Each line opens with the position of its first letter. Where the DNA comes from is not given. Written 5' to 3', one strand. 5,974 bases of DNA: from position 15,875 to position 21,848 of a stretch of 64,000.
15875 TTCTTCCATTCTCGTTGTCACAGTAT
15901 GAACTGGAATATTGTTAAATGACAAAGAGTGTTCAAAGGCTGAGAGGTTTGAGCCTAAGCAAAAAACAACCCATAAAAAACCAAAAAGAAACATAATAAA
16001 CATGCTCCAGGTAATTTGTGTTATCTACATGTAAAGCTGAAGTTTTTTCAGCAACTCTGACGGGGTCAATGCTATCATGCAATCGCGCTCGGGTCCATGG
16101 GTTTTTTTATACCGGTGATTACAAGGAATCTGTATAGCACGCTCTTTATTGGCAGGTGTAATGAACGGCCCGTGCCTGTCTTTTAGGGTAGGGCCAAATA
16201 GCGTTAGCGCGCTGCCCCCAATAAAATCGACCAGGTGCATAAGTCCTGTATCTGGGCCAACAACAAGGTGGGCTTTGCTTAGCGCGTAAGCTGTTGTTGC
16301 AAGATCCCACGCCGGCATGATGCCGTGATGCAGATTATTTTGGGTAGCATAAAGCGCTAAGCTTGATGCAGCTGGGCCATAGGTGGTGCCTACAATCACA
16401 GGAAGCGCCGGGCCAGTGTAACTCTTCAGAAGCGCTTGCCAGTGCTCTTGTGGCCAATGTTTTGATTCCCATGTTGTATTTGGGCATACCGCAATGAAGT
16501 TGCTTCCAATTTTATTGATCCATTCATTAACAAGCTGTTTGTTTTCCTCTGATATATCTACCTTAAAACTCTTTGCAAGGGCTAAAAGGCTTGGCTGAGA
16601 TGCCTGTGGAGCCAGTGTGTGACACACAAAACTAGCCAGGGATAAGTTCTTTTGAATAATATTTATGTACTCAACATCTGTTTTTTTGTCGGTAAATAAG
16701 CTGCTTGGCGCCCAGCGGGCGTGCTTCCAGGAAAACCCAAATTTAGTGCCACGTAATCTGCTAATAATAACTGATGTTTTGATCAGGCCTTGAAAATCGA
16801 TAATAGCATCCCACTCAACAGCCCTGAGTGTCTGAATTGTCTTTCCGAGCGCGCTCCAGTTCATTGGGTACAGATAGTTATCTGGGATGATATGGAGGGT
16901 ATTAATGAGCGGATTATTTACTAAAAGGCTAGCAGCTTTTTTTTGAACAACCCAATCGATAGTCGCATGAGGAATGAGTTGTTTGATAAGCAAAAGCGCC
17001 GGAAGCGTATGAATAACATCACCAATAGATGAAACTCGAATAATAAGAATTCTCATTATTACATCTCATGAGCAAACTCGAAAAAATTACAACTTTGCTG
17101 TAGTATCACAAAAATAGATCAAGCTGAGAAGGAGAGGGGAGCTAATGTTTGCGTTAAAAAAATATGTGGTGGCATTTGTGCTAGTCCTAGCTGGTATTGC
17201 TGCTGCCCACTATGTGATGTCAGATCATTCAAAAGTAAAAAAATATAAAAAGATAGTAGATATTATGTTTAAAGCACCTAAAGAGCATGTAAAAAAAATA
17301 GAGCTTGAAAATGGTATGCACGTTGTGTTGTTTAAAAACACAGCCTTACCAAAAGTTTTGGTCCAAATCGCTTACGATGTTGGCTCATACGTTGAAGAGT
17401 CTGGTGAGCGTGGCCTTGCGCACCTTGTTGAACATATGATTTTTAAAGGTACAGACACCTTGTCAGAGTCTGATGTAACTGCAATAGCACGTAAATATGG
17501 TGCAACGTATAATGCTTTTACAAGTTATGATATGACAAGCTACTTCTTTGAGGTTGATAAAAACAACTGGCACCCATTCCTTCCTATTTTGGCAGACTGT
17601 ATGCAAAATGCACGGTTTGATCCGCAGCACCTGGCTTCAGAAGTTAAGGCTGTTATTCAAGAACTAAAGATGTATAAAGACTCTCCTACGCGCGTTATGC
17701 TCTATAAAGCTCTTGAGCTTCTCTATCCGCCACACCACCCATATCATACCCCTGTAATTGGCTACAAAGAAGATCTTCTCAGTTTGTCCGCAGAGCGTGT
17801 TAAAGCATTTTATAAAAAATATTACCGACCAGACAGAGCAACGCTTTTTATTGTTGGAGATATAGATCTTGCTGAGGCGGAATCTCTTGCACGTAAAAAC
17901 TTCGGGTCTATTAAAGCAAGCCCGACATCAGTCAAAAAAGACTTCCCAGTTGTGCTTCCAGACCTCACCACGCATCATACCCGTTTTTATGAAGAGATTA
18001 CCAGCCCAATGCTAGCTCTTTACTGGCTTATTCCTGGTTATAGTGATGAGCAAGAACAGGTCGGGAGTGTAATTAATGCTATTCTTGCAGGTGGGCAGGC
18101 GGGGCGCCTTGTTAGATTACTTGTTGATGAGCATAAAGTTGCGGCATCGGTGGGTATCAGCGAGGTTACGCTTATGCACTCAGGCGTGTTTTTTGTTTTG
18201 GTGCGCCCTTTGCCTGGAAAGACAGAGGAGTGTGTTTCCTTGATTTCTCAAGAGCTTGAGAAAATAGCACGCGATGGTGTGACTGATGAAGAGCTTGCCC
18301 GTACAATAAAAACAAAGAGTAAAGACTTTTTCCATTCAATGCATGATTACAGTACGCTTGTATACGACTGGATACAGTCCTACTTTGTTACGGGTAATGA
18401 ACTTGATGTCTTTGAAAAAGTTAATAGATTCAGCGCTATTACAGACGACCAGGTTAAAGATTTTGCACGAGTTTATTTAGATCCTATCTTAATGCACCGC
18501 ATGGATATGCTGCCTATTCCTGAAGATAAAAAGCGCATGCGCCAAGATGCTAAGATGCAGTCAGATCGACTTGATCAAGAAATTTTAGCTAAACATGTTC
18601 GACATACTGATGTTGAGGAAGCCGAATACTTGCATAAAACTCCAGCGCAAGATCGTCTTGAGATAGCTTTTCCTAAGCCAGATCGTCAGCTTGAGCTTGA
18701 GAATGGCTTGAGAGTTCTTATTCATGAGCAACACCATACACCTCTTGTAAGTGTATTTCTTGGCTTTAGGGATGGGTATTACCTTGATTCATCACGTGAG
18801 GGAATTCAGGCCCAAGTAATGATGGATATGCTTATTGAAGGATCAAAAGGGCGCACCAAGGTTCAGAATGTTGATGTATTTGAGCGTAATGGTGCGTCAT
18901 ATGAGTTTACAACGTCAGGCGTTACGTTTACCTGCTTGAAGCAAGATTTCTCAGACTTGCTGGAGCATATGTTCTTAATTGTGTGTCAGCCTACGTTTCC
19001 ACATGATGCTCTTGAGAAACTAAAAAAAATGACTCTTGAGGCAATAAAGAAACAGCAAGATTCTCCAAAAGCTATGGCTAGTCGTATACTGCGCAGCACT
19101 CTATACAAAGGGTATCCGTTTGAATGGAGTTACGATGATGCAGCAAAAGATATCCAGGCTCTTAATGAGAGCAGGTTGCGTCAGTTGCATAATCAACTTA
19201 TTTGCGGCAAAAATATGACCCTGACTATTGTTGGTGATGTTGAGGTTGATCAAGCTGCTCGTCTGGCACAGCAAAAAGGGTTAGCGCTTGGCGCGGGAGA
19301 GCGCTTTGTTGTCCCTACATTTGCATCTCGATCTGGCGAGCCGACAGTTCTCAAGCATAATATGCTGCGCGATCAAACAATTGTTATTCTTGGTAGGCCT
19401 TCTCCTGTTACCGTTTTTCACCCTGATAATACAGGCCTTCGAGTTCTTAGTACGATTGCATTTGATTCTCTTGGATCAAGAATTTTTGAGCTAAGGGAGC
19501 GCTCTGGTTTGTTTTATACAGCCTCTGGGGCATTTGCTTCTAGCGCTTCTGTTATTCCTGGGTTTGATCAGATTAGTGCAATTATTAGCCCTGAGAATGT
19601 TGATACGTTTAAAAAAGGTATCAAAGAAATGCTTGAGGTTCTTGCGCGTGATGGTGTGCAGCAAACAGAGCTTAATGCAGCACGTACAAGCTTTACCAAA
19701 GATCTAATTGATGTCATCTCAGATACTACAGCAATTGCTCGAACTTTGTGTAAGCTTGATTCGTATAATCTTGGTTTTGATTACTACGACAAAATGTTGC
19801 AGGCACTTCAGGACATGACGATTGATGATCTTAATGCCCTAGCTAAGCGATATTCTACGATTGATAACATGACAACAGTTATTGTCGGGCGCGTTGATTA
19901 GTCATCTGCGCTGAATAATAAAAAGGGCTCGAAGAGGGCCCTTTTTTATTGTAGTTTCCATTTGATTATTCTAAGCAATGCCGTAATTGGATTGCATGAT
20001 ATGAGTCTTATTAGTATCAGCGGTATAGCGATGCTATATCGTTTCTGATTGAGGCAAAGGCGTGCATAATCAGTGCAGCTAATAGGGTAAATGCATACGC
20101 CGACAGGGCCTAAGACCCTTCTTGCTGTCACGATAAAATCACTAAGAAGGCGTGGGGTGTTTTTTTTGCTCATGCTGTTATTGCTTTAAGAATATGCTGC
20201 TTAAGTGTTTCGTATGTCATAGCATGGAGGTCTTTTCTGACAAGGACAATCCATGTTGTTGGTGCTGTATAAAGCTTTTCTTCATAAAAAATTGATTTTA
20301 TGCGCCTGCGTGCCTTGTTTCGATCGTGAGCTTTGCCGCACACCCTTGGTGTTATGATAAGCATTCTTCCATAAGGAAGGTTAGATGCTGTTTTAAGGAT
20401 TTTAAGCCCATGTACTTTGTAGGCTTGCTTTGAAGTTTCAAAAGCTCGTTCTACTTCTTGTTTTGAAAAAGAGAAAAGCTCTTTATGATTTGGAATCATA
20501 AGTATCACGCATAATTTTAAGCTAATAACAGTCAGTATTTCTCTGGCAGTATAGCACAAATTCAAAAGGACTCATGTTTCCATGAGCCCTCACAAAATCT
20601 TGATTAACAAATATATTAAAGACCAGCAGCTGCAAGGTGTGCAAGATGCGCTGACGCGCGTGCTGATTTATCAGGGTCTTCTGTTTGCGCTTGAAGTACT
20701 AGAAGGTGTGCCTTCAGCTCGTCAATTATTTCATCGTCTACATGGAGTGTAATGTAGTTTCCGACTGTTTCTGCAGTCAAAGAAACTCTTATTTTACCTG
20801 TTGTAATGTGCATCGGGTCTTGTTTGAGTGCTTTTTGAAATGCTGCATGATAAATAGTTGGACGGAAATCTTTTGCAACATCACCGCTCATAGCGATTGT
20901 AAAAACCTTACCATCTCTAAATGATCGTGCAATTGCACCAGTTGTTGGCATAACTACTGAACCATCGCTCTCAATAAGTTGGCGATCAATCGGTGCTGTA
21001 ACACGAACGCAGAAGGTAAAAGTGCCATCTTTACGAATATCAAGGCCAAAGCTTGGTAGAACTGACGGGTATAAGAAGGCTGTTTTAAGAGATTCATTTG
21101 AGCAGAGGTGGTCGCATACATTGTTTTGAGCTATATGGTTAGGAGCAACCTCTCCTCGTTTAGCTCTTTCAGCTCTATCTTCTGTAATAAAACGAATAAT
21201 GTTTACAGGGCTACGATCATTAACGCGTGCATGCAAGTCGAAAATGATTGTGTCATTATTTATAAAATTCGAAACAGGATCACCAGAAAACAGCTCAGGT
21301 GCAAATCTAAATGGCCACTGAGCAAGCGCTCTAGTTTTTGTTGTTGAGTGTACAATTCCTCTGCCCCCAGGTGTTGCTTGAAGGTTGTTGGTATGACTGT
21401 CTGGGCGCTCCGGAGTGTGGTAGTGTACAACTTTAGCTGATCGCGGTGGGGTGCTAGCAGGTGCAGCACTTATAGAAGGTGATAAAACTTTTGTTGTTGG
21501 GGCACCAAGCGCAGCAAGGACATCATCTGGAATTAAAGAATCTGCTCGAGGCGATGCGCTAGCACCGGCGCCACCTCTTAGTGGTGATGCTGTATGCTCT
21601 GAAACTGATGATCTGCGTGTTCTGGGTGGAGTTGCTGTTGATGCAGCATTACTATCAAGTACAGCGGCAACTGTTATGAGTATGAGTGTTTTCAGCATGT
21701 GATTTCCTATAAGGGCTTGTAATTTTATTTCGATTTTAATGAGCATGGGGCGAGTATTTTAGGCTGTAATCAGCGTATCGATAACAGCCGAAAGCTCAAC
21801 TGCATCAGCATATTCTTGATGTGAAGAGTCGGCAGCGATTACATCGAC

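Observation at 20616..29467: Candidate undescribed surface or secretion module: five consecutive exported proteins of unknown family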

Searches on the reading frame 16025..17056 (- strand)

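Call 3: search_protein_families(library=pfam, proteins=[window:16025-17056:-], max_evalue=0.1)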
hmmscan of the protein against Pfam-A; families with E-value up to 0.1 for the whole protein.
window:16025-17056:- (343 aa): 1 family
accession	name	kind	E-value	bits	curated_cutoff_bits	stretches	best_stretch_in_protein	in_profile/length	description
PF01075.23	Glyco_transf_9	-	4.1e-30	105.3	22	1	72-319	3-240/247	Glycosyltransferase family 9 (heptosyltransferase)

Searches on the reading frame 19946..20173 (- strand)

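Call 3: search_protein_families(library=pfam, proteins=[window:19946-20173:-], max_evalue=0.1)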
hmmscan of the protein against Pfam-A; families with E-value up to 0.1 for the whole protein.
window:19946-20173:- (75 aa): 1 family
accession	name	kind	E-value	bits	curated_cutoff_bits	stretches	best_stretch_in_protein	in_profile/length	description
PF01809.23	YidD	-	3.2e-05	24.1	27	1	11-64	5-60/67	Putative membrane protein insertion efficiency factor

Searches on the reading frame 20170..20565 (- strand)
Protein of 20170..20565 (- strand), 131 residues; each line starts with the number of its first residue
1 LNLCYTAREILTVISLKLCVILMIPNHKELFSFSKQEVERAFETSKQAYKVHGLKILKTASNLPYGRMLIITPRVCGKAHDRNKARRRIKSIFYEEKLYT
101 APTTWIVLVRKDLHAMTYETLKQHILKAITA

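Call 3: search_protein_families(library=pfam, proteins=[window:20170-20565:-], max_evalue=0.1)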
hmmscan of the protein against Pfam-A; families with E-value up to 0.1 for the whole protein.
window:20170-20565:- (131 aa): 1 family
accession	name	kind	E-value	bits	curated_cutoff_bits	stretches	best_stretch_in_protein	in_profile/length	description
PF00825.24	Ribonuclease_P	-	4.8e-11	43.1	22.3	1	39-129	14-105/109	Ribonuclease P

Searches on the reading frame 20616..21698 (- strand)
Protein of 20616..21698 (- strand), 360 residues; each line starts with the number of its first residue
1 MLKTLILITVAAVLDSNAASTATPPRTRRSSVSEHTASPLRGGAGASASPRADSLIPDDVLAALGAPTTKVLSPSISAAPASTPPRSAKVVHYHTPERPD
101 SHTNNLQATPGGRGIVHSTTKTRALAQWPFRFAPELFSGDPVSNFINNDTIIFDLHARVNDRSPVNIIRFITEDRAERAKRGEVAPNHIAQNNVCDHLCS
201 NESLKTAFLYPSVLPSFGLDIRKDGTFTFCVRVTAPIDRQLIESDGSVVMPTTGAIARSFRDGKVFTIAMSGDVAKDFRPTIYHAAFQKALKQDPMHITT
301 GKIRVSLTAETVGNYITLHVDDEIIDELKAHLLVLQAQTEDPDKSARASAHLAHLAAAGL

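Call 3: search_protein_families(library=pfam, proteins=[window:20616-21698:-], max_evalue=0.1)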
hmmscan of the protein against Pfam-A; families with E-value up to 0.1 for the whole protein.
window:20616-21698:- (360 aa): 0 families

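Call 4: search_protein_families(library=ncbifam, proteins=[window:20616-21698:-], max_evalue=0.1)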
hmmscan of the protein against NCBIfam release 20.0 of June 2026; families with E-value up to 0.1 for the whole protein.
window:20616-21698:- (360 aa): 0 families

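Call 78: search_solved_structures(query=A2, max_evalue=1)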
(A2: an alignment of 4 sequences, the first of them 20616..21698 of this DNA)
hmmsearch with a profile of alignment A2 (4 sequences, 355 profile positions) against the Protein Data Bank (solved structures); distinct sequences matched with E-value up to 1: 0.

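Call 82: search_protein_families(library=phrogs, proteins=[window:20616-21698:-], max_evalue=0.01)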
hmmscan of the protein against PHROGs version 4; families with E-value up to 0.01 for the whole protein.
window:20616-21698:- (360 aa): 0 families
